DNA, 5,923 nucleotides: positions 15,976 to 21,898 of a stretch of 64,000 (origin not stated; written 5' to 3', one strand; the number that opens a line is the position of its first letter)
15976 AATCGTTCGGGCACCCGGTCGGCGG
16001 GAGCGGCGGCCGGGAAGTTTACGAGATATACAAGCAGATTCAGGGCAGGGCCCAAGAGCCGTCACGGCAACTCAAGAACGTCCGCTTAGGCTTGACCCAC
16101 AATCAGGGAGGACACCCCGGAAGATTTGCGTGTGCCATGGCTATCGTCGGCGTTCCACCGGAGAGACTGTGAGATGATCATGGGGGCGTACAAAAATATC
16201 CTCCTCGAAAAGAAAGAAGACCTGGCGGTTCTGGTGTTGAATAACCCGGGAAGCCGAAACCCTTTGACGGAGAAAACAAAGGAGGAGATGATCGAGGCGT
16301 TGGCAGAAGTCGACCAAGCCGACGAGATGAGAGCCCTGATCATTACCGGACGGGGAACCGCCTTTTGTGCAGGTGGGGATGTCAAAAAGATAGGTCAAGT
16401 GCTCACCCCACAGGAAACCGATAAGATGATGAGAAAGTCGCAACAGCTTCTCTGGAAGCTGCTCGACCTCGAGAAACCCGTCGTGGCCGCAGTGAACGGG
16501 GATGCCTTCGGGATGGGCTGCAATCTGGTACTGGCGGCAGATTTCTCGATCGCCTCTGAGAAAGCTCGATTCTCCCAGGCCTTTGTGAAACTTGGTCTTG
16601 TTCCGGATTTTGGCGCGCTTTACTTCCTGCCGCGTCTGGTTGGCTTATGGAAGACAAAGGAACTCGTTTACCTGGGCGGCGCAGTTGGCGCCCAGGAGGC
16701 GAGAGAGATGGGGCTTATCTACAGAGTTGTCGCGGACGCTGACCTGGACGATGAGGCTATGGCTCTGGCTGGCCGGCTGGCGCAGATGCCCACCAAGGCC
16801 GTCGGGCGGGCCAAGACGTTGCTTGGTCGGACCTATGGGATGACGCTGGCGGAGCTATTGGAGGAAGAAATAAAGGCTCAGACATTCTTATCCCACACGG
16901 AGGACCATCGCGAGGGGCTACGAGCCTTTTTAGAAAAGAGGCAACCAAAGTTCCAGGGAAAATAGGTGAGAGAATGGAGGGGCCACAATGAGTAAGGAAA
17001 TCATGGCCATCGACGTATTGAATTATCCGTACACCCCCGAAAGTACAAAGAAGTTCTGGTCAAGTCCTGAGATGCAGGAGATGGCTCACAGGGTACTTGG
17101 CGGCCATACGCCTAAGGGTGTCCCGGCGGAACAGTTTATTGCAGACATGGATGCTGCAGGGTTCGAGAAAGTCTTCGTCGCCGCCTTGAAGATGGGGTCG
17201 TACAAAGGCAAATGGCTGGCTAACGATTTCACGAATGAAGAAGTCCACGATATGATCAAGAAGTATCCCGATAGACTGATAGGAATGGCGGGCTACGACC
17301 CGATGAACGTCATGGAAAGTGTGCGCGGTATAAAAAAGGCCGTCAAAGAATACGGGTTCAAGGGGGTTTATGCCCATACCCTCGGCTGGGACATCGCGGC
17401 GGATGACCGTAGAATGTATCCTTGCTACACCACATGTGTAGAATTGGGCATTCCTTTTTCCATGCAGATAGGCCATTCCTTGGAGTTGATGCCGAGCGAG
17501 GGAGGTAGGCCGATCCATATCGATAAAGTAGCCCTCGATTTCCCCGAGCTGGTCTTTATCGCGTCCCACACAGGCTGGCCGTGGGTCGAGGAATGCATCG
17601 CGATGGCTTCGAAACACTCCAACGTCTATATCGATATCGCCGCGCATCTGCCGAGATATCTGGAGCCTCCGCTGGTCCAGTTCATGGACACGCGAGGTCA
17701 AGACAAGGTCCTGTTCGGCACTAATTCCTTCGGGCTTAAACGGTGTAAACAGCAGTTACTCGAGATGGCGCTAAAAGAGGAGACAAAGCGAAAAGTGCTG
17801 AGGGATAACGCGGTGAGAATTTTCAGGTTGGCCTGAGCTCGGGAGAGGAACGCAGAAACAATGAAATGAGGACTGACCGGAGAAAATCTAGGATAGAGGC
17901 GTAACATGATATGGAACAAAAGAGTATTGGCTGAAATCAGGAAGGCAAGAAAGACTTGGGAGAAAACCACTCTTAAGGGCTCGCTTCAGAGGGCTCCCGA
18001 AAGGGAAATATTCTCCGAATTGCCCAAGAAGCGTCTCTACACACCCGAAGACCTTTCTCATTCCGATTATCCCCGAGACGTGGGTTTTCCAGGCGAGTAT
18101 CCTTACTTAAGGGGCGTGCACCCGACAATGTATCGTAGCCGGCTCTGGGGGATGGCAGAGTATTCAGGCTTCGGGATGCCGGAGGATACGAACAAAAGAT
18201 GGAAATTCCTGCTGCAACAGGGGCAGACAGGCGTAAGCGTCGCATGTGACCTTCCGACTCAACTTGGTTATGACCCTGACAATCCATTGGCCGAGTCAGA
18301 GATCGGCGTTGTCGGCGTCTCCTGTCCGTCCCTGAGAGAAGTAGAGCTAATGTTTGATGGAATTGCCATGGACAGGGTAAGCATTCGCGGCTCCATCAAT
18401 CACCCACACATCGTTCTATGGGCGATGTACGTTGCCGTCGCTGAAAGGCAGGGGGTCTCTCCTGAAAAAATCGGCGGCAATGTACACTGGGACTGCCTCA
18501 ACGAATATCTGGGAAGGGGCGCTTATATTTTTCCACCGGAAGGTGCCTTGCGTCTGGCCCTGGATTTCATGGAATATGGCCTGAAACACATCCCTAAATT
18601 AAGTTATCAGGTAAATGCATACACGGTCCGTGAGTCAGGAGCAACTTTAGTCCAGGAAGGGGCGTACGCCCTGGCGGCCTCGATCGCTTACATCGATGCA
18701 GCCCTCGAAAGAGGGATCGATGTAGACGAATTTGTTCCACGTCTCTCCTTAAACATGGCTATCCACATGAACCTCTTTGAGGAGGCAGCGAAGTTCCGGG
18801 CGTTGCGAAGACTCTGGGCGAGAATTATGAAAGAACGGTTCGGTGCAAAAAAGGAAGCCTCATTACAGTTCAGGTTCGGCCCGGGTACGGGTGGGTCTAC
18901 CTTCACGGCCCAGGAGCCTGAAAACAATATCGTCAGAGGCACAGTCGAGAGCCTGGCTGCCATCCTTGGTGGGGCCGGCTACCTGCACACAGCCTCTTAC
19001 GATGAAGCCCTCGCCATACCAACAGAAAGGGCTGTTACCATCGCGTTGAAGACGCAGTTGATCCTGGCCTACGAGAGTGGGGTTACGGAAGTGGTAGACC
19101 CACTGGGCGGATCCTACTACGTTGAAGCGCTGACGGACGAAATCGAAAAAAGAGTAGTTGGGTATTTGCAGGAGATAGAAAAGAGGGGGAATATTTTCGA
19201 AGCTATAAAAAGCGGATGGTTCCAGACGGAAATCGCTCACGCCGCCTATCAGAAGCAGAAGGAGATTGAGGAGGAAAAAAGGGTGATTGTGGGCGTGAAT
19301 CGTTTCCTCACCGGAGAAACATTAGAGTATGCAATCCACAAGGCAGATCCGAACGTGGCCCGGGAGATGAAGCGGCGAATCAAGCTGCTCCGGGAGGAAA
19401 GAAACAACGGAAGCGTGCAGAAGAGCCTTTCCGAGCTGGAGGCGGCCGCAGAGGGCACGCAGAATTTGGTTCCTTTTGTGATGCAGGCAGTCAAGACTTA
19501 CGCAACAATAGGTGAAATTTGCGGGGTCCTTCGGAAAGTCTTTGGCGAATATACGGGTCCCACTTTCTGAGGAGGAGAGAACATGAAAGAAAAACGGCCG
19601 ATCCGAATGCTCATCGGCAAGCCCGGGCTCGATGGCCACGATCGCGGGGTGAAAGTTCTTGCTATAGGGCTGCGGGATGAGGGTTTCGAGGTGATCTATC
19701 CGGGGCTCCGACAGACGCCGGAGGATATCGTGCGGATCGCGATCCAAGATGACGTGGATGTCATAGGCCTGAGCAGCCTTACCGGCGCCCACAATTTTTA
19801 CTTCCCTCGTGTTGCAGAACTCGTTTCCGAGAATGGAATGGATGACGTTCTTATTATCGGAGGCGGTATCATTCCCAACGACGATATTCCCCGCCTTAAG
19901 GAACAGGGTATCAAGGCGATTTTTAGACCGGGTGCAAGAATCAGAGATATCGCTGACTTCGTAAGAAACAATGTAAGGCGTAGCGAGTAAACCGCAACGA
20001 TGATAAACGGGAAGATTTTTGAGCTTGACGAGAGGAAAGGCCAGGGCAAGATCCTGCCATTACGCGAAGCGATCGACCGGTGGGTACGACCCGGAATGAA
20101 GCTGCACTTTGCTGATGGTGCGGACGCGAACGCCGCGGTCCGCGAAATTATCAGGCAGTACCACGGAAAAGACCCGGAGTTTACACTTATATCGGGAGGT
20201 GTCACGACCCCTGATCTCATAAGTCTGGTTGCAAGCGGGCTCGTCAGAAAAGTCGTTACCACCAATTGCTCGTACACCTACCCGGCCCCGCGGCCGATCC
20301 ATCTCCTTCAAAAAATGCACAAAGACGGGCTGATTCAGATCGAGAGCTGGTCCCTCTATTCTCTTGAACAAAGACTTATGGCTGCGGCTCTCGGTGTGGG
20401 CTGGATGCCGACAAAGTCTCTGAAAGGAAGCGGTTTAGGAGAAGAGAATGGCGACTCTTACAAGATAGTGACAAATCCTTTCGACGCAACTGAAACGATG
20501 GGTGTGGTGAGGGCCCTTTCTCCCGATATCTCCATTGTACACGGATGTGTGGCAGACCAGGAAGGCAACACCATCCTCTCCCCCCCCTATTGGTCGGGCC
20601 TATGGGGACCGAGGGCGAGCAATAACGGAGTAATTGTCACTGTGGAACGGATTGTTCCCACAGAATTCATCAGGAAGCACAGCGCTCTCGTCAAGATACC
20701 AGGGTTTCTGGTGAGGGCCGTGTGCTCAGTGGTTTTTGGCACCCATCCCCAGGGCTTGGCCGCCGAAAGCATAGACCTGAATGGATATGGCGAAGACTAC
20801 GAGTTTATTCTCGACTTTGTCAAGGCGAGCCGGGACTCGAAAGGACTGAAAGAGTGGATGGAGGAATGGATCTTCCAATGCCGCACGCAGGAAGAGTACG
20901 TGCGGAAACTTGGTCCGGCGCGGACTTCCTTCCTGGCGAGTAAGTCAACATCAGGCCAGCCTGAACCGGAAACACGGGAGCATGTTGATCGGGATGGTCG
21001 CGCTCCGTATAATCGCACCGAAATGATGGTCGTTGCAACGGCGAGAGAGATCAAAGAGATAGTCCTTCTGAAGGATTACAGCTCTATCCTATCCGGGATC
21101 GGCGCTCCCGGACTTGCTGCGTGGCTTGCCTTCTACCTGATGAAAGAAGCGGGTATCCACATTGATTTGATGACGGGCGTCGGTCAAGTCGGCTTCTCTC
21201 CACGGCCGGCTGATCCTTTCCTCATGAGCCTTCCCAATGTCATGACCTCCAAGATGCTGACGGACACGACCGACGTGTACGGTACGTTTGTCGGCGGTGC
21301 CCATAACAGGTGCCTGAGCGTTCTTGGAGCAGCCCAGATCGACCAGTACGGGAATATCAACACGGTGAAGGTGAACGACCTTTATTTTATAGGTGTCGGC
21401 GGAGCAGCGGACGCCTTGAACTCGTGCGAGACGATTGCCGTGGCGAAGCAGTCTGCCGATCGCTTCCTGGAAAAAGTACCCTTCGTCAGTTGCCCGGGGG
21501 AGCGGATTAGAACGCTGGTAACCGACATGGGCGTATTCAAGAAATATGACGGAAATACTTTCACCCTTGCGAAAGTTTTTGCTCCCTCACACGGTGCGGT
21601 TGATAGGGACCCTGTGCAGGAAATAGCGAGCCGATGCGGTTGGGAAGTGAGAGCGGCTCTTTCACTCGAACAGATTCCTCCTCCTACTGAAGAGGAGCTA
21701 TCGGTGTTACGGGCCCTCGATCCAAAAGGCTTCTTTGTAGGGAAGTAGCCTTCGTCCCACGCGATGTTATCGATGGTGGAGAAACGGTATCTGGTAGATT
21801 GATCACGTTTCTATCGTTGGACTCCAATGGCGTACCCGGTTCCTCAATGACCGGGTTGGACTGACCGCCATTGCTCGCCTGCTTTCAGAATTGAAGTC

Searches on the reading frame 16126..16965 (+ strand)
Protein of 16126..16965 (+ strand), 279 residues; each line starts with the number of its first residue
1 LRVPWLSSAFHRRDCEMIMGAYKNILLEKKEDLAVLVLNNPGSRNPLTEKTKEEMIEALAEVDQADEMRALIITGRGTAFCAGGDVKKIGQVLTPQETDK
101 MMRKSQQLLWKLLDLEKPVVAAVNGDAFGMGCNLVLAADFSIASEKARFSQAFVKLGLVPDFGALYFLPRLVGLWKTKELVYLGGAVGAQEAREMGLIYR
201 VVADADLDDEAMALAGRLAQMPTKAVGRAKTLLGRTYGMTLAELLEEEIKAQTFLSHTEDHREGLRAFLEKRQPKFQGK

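Call 28: search_protein_families(library=pfam, proteins=[window:16126-16965:+], max_evalue=0.0001)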
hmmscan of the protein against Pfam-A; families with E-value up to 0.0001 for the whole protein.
window:16126-16965:+ (279 aa): 2 families
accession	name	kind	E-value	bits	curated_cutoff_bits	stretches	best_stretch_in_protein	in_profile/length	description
PF00378.25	ECH_1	-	1.1e-65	221.9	27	1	29-278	2-250/251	Enoyl-CoA hydratase/isomerase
PF16113.10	ECH_2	-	3.2e-33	116.1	27.2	1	34-216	2-186/335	Enoyl-CoA hydratase/isomerase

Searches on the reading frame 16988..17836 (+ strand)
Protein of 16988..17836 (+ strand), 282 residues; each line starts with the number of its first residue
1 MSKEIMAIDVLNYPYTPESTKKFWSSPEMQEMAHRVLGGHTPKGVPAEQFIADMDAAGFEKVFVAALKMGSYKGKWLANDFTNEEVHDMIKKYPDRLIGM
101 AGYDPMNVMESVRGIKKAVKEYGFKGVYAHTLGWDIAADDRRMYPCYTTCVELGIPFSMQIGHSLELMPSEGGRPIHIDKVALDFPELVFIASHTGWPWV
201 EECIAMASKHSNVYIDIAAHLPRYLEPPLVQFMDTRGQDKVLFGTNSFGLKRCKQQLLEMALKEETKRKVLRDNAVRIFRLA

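Call 28: search_protein_families(library=pfam, proteins=[window:16988-17836:+], max_evalue=0.0001)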
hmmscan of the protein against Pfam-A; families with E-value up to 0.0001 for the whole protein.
window:16988-17836:+ (282 aa): 1 family
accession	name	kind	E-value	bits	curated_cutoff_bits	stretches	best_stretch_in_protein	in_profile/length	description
PF04909.20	Amidohydro_2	-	9.4e-35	121.2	26.4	1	81-281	64-289/289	Amidohydrolase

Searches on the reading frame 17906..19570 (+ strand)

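Call 28: search_protein_families(library=pfam, proteins=[window:17906-19570:+], max_evalue=0.0001)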
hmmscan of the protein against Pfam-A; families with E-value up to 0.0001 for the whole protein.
window:17906-19570:+ (554 aa): 1 family
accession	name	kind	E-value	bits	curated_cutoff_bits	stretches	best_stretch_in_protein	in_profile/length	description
PF01642.28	MM_CoA_mutase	-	8.7e-184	612.3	22.1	1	38-547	5-512/512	Methylmalonyl-CoA mutase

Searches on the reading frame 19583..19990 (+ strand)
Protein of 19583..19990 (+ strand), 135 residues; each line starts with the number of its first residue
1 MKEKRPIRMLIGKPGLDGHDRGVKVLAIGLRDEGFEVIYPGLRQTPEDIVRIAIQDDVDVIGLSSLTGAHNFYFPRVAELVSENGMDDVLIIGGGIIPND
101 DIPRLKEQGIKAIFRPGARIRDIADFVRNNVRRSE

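Call 28: search_protein_families(library=pfam, proteins=[window:19583-19990:+], max_evalue=0.0001)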
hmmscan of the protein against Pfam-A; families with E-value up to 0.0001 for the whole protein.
window:19583-19990:+ (135 aa): 1 family
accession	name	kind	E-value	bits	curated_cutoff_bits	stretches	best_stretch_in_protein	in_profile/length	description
PF02310.24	B12-binding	-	1e-21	77.5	32.1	1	8-117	2-113/121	B12 binding domain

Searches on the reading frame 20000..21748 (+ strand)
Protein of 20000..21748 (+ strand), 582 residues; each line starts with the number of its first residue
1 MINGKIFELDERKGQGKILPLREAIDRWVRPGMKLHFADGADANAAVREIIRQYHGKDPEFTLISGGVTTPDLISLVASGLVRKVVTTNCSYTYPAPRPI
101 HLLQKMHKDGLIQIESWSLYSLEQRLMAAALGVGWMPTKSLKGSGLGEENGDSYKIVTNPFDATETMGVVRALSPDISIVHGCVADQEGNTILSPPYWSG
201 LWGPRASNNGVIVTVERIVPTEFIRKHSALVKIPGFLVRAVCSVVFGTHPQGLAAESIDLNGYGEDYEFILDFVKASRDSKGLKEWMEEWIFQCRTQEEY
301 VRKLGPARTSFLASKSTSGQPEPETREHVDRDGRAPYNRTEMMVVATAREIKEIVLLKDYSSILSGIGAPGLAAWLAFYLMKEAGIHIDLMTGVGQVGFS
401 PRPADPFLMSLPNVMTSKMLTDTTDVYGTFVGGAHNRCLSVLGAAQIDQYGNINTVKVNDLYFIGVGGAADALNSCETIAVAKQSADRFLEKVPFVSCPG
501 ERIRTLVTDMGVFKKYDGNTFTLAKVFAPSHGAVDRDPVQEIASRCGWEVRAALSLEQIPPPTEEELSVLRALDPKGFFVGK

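Call 28: search_protein_families(library=pfam, proteins=[window:20000-21748:+], max_evalue=0.0001)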
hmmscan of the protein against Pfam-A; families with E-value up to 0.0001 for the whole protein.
window:20000-21748:+ (582 aa): 1 family
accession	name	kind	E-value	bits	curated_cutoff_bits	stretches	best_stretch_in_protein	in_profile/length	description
PF01144.29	CoA_trans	-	1.9e-15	57.3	23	1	22-241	5-214/217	Coenzyme A transferase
